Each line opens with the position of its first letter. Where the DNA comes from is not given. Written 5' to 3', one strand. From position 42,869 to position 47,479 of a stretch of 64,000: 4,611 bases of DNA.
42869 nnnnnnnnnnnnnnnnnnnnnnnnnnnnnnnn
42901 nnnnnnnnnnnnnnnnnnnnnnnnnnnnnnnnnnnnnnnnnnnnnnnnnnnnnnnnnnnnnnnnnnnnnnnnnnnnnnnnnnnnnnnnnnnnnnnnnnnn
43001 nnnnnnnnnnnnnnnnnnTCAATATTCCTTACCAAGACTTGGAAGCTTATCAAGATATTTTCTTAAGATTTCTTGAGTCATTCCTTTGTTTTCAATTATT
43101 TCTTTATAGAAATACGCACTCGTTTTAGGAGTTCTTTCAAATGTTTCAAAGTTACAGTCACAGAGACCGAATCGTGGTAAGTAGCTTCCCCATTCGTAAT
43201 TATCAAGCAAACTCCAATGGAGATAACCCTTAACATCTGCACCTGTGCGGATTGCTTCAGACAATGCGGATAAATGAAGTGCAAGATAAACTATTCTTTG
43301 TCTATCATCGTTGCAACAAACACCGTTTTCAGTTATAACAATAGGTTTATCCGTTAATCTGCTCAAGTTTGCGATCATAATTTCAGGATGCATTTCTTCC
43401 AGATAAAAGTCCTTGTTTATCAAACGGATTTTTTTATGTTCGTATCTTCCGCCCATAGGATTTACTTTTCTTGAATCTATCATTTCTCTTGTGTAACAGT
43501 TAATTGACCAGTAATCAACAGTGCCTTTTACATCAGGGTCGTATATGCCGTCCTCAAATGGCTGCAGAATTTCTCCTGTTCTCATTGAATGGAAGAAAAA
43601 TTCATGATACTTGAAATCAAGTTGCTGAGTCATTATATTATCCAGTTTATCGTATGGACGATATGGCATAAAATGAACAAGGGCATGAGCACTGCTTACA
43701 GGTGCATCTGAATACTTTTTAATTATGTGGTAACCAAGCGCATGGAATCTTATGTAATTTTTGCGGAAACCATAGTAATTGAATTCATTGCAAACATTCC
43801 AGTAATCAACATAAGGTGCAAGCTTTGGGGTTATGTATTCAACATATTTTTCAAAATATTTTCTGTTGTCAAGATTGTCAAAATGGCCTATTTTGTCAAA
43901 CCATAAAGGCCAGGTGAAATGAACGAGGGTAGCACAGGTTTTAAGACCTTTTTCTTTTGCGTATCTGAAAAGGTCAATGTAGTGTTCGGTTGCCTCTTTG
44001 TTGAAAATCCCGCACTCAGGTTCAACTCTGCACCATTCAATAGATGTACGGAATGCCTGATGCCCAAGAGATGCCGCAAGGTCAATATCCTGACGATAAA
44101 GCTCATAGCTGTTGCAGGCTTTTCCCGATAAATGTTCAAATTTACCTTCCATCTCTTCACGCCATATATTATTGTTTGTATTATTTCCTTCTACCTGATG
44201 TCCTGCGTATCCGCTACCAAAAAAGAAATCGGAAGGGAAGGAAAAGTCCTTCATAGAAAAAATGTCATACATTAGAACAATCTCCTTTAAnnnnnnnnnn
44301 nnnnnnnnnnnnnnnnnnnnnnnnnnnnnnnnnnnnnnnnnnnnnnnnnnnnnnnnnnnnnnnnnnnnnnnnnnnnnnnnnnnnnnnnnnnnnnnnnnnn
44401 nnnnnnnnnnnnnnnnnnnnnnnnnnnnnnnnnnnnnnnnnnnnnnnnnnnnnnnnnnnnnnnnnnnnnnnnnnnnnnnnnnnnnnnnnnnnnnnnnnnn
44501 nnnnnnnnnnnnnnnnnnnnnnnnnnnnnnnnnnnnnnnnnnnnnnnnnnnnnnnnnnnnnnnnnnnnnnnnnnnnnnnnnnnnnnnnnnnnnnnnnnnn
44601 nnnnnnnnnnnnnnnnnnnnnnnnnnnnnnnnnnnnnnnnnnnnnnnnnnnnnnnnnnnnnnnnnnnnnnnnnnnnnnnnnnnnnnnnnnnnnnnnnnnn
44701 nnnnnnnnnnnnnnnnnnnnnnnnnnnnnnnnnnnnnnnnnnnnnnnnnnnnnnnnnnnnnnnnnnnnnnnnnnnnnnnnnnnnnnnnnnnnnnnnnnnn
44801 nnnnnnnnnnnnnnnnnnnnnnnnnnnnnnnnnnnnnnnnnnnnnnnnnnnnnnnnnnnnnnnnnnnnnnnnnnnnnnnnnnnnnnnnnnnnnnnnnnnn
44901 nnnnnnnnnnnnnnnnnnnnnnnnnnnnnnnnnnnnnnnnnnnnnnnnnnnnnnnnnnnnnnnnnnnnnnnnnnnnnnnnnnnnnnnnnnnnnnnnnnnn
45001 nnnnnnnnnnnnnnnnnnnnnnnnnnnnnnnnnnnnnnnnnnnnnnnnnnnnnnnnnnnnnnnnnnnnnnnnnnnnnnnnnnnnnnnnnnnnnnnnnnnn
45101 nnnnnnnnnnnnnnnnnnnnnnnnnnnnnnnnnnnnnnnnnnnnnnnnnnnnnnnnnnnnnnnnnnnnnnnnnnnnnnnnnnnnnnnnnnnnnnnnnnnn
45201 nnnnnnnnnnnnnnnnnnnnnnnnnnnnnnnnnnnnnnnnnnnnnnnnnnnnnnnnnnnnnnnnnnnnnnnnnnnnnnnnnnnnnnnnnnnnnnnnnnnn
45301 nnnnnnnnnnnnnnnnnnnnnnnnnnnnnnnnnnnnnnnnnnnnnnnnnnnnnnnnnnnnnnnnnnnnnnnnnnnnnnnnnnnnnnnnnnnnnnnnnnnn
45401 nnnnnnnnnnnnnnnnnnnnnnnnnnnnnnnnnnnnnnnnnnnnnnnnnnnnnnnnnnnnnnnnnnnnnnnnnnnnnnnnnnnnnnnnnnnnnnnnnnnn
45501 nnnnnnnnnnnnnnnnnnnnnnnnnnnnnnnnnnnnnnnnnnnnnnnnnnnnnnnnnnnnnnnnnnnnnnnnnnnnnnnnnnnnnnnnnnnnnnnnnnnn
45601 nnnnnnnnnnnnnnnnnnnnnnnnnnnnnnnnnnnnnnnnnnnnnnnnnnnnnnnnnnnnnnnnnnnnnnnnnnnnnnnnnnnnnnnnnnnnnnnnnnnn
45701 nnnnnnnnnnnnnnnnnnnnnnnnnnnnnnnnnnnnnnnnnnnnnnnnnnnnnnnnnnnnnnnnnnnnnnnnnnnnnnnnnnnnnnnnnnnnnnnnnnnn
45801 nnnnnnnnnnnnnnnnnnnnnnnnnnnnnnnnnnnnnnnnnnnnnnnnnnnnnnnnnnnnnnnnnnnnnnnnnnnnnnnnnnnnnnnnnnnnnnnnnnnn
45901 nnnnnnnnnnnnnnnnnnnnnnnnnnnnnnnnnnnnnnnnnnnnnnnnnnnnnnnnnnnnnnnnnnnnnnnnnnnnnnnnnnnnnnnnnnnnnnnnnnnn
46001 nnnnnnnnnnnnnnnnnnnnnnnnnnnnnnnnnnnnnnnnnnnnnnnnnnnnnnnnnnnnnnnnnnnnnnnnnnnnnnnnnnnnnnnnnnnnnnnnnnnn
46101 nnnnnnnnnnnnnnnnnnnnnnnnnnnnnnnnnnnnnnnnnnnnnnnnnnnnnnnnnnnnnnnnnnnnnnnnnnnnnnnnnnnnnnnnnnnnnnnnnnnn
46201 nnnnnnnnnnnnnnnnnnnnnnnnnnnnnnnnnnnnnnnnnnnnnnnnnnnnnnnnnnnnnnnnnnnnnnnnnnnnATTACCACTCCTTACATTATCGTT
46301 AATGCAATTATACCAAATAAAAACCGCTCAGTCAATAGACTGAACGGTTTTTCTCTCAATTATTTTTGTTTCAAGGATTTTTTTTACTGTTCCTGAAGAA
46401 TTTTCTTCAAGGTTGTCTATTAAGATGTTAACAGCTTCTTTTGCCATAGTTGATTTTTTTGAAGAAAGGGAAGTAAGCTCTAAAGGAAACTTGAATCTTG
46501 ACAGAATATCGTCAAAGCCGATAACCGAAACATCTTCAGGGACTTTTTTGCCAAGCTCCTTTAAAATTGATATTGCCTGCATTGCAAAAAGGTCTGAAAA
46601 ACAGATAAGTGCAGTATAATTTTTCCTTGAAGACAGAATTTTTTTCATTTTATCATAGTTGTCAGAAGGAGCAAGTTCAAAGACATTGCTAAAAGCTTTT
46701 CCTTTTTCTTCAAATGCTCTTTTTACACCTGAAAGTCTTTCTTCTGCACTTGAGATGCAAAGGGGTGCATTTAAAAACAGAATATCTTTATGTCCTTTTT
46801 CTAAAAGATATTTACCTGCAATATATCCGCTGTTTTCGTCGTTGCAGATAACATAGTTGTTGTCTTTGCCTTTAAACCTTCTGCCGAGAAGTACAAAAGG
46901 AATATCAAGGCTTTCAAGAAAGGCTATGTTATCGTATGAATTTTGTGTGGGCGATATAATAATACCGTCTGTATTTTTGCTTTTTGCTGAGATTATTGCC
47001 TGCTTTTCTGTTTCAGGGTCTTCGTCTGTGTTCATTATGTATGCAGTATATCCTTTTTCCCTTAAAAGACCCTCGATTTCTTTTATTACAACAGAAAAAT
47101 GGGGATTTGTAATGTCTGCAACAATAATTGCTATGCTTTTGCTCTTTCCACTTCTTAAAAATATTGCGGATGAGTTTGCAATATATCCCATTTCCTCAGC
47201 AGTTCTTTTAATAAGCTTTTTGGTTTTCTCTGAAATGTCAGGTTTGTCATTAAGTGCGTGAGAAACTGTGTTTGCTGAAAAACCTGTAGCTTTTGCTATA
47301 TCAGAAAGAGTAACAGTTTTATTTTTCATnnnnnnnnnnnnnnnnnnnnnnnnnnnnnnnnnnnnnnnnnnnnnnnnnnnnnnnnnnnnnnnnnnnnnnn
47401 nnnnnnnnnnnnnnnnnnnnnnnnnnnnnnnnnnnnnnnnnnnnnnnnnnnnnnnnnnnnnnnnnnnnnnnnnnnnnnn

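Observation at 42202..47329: Compact 661-aa glycyl radical enzyme with an eliminase-type Cys-x-Glu loop, co-operonic with a GH1 glycosidase and its own activase under a LacI regulator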

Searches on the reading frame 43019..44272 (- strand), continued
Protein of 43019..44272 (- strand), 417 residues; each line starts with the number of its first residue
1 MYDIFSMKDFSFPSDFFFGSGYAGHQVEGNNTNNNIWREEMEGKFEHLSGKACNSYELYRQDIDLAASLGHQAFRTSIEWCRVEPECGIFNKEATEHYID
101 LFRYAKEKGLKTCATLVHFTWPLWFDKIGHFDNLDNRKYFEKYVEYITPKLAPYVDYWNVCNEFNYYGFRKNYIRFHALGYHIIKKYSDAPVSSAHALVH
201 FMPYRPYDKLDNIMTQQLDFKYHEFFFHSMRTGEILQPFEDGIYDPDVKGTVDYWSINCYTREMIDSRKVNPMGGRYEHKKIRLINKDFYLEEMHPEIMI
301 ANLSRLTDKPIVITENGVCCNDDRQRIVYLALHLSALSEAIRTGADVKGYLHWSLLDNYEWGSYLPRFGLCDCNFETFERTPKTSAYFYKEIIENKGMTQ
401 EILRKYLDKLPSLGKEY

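Call 61: search_solved_structures(query=window:43019-44272:-, max_evalue=1e-20, show_alignments=1)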
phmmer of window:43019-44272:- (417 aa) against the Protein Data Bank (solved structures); distinct sequences matched with E-value up to 1e-20: 160 (the best 60 are shown).
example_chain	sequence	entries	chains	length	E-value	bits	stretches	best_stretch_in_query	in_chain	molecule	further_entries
1vff_A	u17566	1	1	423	8e-63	216.5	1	10-406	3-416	beta-glucosidase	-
8kap_A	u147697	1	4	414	2.1e-52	182.2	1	11-390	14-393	SGR_2426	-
9u98_A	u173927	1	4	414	2e-51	179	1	11-390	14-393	Putative beta-glucosidase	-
6ier_A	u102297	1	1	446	2.1e-48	169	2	9-165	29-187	beta-glucosidase 1317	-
4r27_A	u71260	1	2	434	3e-48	168.5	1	11-162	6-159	Glycoside hydrolase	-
6z1h_A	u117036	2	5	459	2.6e-43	152.2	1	249-400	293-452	ANCESTRAL RECONSTRUCTED GLYCOSIDASE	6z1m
8in1_A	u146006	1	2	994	9.4e-43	150.4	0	308-403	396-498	Beta-Glucosidase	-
8puo_A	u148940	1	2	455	4.5e-41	144.8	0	297-396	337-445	Beta-glucosidase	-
6ziv_AAA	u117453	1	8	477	5.8e-39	137.9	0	253-402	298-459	Beta-glucosidase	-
8ivy_A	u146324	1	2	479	1.3e-38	136.7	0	5-185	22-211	Beta-glucosidase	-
9iqb_A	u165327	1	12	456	2.8e-38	135.6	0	8-185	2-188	Beta-glucosidase A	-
5ogz_A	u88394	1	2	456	3.2e-38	135.4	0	9-185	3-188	Beta-glucosidase A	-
9upt_A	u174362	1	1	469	5e-38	134.8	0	7-185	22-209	Beta-glucosidase A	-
8ht0_A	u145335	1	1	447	1.4e-37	133.3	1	248-396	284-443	Beta-glucosidase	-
6yn7_A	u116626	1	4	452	7.1e-37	131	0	10-181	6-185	AHE, beta-glucosidase enzyme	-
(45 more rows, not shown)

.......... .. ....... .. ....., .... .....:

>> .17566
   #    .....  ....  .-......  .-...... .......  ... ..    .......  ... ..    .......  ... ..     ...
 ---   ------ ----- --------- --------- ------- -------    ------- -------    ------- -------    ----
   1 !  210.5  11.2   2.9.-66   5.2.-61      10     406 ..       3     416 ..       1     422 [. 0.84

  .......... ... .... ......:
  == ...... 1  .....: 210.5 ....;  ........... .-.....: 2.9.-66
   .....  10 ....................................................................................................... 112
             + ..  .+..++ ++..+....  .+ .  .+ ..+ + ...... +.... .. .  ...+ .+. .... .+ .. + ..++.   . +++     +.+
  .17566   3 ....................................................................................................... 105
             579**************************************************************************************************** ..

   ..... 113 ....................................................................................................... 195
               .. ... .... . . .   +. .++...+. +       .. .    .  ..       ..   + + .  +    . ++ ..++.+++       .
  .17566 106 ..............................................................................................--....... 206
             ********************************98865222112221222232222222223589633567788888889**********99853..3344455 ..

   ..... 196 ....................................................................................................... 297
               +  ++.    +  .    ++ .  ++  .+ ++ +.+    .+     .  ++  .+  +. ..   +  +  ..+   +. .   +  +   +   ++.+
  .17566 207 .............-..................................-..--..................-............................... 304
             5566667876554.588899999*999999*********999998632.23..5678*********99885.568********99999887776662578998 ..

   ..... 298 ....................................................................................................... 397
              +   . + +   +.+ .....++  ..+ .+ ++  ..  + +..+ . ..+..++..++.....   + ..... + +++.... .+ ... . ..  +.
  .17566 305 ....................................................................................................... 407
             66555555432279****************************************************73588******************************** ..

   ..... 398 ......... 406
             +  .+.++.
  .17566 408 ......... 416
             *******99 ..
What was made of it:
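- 43019..44272 (-): Short GH1 beta-glycosidase (417 aa), non-phospho type. Acid/base Glu163 is at 43784-43786 (NEF). Nucleophile Glu315 is at 43328-43330 (ITENG). Closest solved structure 1vff (call 61).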

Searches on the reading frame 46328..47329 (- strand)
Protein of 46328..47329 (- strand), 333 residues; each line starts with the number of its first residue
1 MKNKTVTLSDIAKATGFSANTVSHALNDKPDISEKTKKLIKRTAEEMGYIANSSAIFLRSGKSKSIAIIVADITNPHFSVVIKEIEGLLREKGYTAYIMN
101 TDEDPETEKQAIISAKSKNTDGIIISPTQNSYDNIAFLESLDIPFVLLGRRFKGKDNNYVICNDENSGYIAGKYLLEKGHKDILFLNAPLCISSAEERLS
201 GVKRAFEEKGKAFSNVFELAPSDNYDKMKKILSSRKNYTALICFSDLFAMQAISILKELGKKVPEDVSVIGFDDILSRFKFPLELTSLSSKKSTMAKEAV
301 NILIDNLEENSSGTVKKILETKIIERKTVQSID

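Call 3: search_protein_families(library=pfam, proteins=[window:46328-47329:-], max_evalue=0.01)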
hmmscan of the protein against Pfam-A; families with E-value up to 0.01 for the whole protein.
window:46328-47329:- (333 aa): 4 families
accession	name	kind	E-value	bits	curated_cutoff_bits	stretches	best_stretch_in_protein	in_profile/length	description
PF13377.12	Peripla_BP_3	-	2.6e-23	83.4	26.5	1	174-329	3-167/167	Periplasmic binding protein-like domain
PF00532.27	Peripla_BP_1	-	5.6e-21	75.7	22.2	1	64-275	2-226/281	Periplasmic binding proteins and sugar binding domain of LacI family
PF13407.12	Peripla_BP_4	-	5.9e-19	69.1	35.1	1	66-274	1-218/258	Periplasmic binding protein domain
PF00356.27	LacI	-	1.3e-11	44.5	27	1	7-52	1-46/46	Bacterial regulatory proteins, lacI family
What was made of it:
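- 46328..47329 (-): LacI-family repressor gene (333 aa). Its start overlaps the tsaD stop by 11 nt. Pfam LacI HTH plus Peripla_BP_1/3/4 (call 3).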

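Call 4: search_protein_families(library=ncbifam, proteins=[window:46328-47329:-], max_evalue=0.01)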
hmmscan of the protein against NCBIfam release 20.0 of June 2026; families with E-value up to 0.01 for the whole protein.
window:46328-47329:- (333 aa): 21 families
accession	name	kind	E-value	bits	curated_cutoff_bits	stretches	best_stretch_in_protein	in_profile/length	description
NF047341.1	lactose_RbsR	equivalog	6.7e-60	203.1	382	1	4-331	1-330/331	ribose utilization transcriptional repressor RbsR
NF007979.0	PRK10703.1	equivalog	5.4e-56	190.1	501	1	7-331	3-333/341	HTH-type transcriptional repressor PurR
NF008269.0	PRK11041.1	equivalog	1e-45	156.3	436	1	4-331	8-339/342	DNA-binding transcriptional regulator CytR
NF051853.1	TransRegUriRCory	equivalog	7.5e-45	153.4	550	1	7-330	2-325/327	transcriptional regulator UriR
NF007075.0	PRK09526.1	subfamily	4.4e-44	150.8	340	1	1-330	1-332/358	LacI family DNA-binding transcriptional regulator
NF008002.0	PRK10727.1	equivalog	8.4e-43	146.8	557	1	7-331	3-331/341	HTH-type transcriptional regulator GalR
NF052440.1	TransRegGNTRPSEAE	equivalog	9.6e-42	143.2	400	1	4-315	4-319/333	HTH-type transcriptional regulator GntR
NF007743.0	PRK10423.1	equivalog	3e-39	135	531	1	7-329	3-330/330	ribose operon transcriptional repressor RbsR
TIGR02417.1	fruct_sucro_rep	subfamily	2.8e-37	128.7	389.55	1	7-326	1-326/327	D-fructose-responsive transcription factor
NF007449.0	PRK10014.1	subfamily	5.9e-37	127.5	310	1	2-327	3-342/342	Mal regulon transcriptional regulator MalI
TIGR01481.1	ccpA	equivalog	3.6e-34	118.7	442.35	1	5-322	2-322/330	catabolite control protein A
NF047913.1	TransRegIdnR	equivalog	4e-34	118.4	500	1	1-313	1-315/331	DNA-binding transcriptional regulator IdnR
NF007706.0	PRK10401.1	equivalog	2.6e-33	115.7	555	1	6-329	2-329/346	HTH-type transcriptional regulator GalS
NF008452.0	PRK11303.1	equivalog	4.3e-31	108.3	385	1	7-322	2-324/332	catabolite repressor/activator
TIGR02405.1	trehalos_R_Ecol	equivalog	8.3e-26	91.1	357.35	1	6-311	2-300/311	trehalose operon repressor TreR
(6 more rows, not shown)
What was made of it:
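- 46328..47329 (-): Below every NCBIfam equivalog cut-off; the best is RbsR at 203 bits against 382 (call 4).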
